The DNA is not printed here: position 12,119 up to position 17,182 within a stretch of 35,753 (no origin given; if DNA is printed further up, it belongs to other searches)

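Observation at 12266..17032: Five-module 1588-aa enzyme with sulfotransferase, long coiled coil and three glycosyltransferase-type modules: a candidate single-protein polymerase/terminator with a sulfate cap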

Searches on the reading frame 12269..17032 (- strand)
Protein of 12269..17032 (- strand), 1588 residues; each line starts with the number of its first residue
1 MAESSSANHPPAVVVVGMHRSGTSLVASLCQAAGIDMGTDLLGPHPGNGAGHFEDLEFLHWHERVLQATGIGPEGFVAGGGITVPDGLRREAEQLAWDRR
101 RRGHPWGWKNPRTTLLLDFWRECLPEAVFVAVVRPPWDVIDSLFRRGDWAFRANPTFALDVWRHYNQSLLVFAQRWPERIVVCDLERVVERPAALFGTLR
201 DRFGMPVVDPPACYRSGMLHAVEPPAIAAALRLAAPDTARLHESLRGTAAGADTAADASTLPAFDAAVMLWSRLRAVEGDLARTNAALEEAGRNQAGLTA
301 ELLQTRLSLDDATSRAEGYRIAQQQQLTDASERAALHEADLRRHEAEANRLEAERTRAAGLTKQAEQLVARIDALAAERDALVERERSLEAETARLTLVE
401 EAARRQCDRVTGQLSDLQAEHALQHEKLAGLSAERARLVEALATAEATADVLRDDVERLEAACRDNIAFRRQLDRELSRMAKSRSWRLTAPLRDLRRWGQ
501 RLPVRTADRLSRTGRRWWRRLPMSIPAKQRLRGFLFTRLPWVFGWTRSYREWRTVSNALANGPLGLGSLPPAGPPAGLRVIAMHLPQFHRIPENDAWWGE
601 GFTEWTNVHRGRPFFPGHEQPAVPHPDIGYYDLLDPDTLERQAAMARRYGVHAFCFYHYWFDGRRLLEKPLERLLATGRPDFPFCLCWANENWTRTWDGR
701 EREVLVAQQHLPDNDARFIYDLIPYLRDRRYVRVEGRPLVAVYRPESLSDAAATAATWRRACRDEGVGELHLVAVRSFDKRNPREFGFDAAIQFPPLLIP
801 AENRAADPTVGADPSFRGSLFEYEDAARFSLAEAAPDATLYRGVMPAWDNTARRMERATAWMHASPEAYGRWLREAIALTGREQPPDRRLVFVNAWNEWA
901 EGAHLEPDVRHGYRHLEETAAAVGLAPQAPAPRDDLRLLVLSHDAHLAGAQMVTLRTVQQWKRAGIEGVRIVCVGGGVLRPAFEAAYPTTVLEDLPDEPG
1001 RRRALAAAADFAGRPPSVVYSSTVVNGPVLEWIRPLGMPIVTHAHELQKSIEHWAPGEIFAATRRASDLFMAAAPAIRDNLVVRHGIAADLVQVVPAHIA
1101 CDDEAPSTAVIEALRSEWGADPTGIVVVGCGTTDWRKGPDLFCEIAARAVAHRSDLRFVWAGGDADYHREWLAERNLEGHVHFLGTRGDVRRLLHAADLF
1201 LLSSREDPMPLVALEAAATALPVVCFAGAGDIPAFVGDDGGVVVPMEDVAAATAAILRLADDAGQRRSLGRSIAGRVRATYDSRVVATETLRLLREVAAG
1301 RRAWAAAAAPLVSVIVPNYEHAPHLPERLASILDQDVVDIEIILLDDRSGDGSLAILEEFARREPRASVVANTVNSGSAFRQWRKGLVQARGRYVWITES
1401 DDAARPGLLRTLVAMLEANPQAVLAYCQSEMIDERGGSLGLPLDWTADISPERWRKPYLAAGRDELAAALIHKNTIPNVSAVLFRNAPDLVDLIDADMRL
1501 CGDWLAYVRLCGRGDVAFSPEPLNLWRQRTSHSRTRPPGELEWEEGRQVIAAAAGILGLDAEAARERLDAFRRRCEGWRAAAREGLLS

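Call 5: search_protein_families(library=pfam, proteins=[window:12269-17032:-], max_evalue=0.1)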
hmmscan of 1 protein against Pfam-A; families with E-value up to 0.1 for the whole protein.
window:12269-17032:- (1588 aa): 8 families
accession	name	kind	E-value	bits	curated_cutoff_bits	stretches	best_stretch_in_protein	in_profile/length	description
PF14307.12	Glyco_tran_WbsX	-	1.4e-129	433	25.1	1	580-918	1-349/350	Glycosyltransferase WbsX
PF13692.12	Glyco_trans_1_4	-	4.3e-24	85.8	27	1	1127-1262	4-142/142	Glycosyl transferases group 1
PF00535.33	Glycos_transf_2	-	1.3e-21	77.7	23.3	1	1313-1424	1-111/168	Glycosyl transferase family 2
PF00534.26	Glycos_transf_1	-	1.9e-21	76.8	26.4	1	1112-1271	3-167/172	Glycosyl transferases group 1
PF13641.12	Glyco_tranf_2_3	-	1.4e-09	38.8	27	1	1312-1422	3-117/230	Glycosyltransferase like family 2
PF13469.12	Sulfotransfer_3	-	2.3e-08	35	27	1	11-207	1-214/216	Sulfotransferase family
PF13439.12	Glyco_transf_4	-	5.5e-06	27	28.5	1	949-1097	3-164/170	Glycosyltransferase Family 4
PF24319.2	DUF7491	-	0.055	14.1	30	1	324-394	13-80/90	Coiled-coil region of unknown function (DUF7491)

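Call 6: search_protein_families(library=ncbifam, proteins=[window:12269-17032:-], max_evalue=0.1)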
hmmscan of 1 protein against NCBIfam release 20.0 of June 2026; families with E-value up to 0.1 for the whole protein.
window:12269-17032:- (1588 aa): 42 families (the best 25 are shown)
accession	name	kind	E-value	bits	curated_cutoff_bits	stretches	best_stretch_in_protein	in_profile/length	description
NF007482.0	PRK10073.1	equivalog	3.8e-16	59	423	1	1308-1432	4-125/334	glycosyltransferase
TIGR03999.1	thiol_BshA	equivalog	3.1e-15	56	273.7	1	1152-1290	228-366/375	N-acetyl-alpha-D-glucosaminyl L-malate synthase BshA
NF047683.1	TeichurnBiosyTuaG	equivalog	4.9e-15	55.9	400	1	1308-1440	4-134/252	teichuronic acid biosynthesis protein TuaG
TIGR03088.1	stp2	hypoth_equivalog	1.3e-14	54.1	409.05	1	1151-1293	225-369/374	TIGR03088 family PEP-CTERM/XrtA system glycosyltransferase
NF041876.1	EPS_EpsE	equivalog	2.6e-14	53.3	400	1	1126-1287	216-386/389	exopolysaccharide biosynthesis GT4 family glycosyltransferase EpsE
NF050050.1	ProtGlycPglI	equivalog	1.8e-12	47.3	500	1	1310-1428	2-120/306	GalNAc(5)-diNAcBac-PP-undecaprenol beta-1,3-glucosyltransferase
TIGR03937.1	PgaC_IcaA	equivalog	6.8e-11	41.8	422.3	1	1305-1421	40-155/407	poly-beta-1,6-N-acetyl-D-glucosamine synthase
NF007640.0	PRK10307.1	subfamily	3.7e-09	36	276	1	1084-1295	188-405/411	WcaI family glycosyltransferase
NF053739.1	GlytfEpsEBac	equivalog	9.4e-09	34.6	450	1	1310-1436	1-127/265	glycosyltransferase EpsE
TIGR03449.1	mycothiol_MshA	equivalog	1.2e-08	34.2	462.5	1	1067-1274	165-381/406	D-inositol-3-phosphate glycosyltransferase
TIGR03469.1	HpnB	hypoth_equivalog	1.6e-08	34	379.25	1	1304-1422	38-166/386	hopene-associated glycosyltransferase HpnB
NF047684.1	TeichurnBiosyTuaC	equivalog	2.3e-08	33.4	550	1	1188-1290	281-382/391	teichuronic acid biosynthesis protein TuaC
TIGR02149.1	glgA_Coryne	subfamily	3.5e-08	33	302.4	1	1181-1297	265-390/391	glycogen synthase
NF041875.1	EPS_EpsD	equivalog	8.1e-08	32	370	1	1312-1423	1-111/325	exopolysaccharide biosynthesis glycosyltransferase EpsD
TIGR03111.1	glyc2_xrt_Gpos1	hypoth_equivalog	6.2e-07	28.5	363.95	1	1290-1422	29-162/439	TIGR03111 family XrtG-associated glycosyltransferase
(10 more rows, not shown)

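Call 10: search_solved_structures(query=window:12269-17032:-, max_evalue=0.01, show_alignments=0)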
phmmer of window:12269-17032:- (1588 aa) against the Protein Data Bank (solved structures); distinct sequences matched with E-value up to 0.01: 34.
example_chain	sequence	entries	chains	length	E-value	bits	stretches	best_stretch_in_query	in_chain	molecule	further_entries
2z87_A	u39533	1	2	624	6.9e-11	43.5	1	1308-1445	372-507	Chondroitin synthase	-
2z86_A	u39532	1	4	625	6.9e-11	43.5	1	1308-1445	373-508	Chondroitin synthase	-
5hea_A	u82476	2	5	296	2.1e-09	38.5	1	1310-1421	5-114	Putative glycosyltransferase (GalT1)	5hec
3bcv_A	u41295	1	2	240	7.4e-09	36.7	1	1309-1412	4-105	Putative glycosyltransferase protein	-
6kih_A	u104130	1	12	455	1.7e-08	35.5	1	1127-1300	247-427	Tll1590 protein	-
8vh7_A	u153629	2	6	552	6e-08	33.7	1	1306-1428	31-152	Heparosan synthase B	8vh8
8viw_A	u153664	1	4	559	6.1e-08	33.7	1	1306-1428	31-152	Heparosan synthase B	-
5tze_C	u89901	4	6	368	7e-07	30.2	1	1313-1425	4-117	Glycosyl transferase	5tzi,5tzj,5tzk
8b5s_B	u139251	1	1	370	8e-07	30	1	1075-1270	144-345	UDP-glucose:(Heptosyl) LPS alpha 1,3-glucosyltransferase WaaG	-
8b5q_A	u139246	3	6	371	8.1e-07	30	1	1075-1270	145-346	UDP-glucose:(Heptosyl) LPS alpha 1,3-glucosyltransferase WaaG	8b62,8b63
8b5s_A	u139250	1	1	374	8.1e-07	30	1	1075-1270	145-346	UDP-glucose:(Heptosyl) LPS alpha 1,3-glucosyltransferase WaaG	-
5tz8_A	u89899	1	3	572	1.6e-06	29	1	1313-1425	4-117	Glycosyl transferase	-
8dvz_A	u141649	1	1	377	2.8e-06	28.2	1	1130-1296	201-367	N, N'-diacetylbacillosaminyl-diphospho-undecaprenol alpha-1,3-N-acetylgalactosaminyltransf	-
2iv7_A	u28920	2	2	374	5.1e-06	27.3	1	1115-1238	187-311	LIPOPOLYSACCHARIDE CORE BIOSYNTHESIS PROTEIN RFAG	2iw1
4xso_B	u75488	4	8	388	5.3e-06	27.3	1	1024-1252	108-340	Alr3699 protein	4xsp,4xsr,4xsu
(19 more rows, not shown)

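Call 12: find_homologous_proteins(query=window:12269-17032:-, max_evalue=1e-10)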
Query window:12269-17032:- (1588 aa): 79 proteins with E <= 1e-10 among 8000 candidates.
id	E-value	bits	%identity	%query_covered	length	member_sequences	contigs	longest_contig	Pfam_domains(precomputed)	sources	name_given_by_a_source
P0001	0.0e+0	3022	84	100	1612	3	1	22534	PF13469.13,PF13641.13,PF00534.27,PF14307.13,PF00535.33,PF13692.13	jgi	-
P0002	0.0e+0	2423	68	99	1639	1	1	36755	PF13641.13,PF00534.27,PF14307.13,PF13524.13,PF13439.13,PF00535.33,PF13692.13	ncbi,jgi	jgi:glycosyltransferase involved in cell wall biosynthesis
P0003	0.0e+0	2418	68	99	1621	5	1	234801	PF13469.13,PF13641.13,PF00534.27,PF14307.13,PF13524.13,PF13439.13,PF00535.33,PF13692.13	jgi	jgi:O-antigen biosynthesis protein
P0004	0.0e+0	2364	67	99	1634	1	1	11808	PF13469.13,PF13641.13,PF00534.27,PF14307.13,PF13524.13,PF13439.13,PF00535.33,PF13692.13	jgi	jgi:glycosyltransferase involved in cell wall biosynthesis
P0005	0.0e+0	2332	67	99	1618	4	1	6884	PF13641.13,PF00534.27,PF14307.13,PF13439.13,PF00535.33,PF13692.13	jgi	-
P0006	0.0e+0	2309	66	100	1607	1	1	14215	PF13641.13,PF00534.27,PF14307.13,PF13524.13,PF13439.13,PF00535.33,PF13692.13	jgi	-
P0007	0.0e+0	2261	64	100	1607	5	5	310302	PF13469.13,PF13641.13,PF00534.27,PF14307.13,PF13524.13,PF13439.13,PF00535.33,PF13692.13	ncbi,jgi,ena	jgi:O-antigen biosynthesis protein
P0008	2.3e-281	955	50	59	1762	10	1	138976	PF13469.13,PF00534.27,PF14307.13,PF00535.33,PF20706.4,PF13692.13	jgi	-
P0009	2.4e-281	955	51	59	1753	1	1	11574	PF13469.13,PF00534.27,PF14307.13,PF00535.33,PF13692.13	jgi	jgi:GT2 family glycosyltransferase/glycosyltransferase involved in cell wall biosynthesis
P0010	1.9e-274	932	50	57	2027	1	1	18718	PF13847.13,PF13489.13,PF13469.13,PF00534.27,PF13649.13,PF14307.13,PF00535.33,PF08241.19,PF08242.19,PF13692.13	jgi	jgi:GT2 family glycosyltransferase/glycosyltransferase involved in cell wall biosynthesis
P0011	3.9e-273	928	50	58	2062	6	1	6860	PF13847.13,PF13469.13,PF00534.27,PF13649.13,PF14307.13,PF00535.33,PF08241.19,PF13692.13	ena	-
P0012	9.5e-272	923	48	58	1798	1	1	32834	PF13469.13,PF00534.27,PF14307.13,PF00535.33,PF13692.13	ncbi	-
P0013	1.9e-267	909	49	58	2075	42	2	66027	PF13847.13,PF13489.13,PF13469.13,PF00534.27,PF13649.13,PF14307.13,PF00535.33,PF08241.19,PF13692.13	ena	-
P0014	1.6e-265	902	50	57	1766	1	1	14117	PF13469.13,PF00534.27,PF14307.13,PF00535.33,PF13692.13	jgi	jgi:GT2 family glycosyltransferase/glycosyltransferase involved in cell wall biosynthesis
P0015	2.5e-199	683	39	62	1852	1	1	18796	PF13641.13,PF00534.27,PF14307.13,PF00535.33,PF13692.13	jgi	jgi:glycosyltransferase involved in cell wall biosynthesis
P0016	3.8e-146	507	49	22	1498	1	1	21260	PF13469.13,PF13641.13,PF14307.13,PF00535.33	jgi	jgi:GT2 family glycosyltransferase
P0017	1.6e-112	395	51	22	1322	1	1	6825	PF05045.18,PF13469.13,PF14307.13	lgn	-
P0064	6.3e-48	181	39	14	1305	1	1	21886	PF13632.13,PF13469.13,PF10111.15,PF13506.14,PF13641.13,PF00535.33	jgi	-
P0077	6.3e-24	102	44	7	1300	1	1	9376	PF10111.15,PF13506.14,PF13641.13,PF00535.33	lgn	-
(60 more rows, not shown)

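Call 21: list_cluster_members(proteins=[P0007, P0002, P0012, P0001, P0003])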
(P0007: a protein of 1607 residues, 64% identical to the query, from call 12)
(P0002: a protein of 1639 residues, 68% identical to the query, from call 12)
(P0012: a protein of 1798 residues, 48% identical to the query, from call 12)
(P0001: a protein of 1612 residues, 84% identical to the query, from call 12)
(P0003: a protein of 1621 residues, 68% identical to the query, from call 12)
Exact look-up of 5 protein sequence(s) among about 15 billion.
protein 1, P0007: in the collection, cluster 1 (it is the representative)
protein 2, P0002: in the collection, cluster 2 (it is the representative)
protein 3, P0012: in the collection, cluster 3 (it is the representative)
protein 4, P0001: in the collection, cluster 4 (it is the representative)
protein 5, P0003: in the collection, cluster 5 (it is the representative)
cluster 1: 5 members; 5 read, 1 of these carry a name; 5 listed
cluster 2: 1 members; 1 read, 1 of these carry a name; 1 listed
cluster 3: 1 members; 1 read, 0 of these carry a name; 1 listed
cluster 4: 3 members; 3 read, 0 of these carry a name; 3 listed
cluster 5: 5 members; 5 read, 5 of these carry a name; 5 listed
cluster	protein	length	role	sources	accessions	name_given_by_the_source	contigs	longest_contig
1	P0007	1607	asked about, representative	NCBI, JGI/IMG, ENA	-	O-antigen biosynthesis protein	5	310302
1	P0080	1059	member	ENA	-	-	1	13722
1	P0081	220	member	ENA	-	-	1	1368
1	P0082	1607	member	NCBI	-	-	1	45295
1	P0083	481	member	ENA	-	-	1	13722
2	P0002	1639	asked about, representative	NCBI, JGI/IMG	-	glycosyltransferase involved in cell wall biosynthesis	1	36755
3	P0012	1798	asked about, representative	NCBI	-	-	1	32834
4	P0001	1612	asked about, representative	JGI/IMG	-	-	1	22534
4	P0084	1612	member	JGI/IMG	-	-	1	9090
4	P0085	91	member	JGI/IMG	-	-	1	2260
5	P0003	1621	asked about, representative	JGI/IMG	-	O-antigen biosynthesis protein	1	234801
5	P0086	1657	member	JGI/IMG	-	O-antigen biosynthesis protein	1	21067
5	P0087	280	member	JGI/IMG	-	glycosyltransferase involved in cell wall biosynthesis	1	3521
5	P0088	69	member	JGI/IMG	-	hypothetical protein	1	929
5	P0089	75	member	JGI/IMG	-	hypothetical protein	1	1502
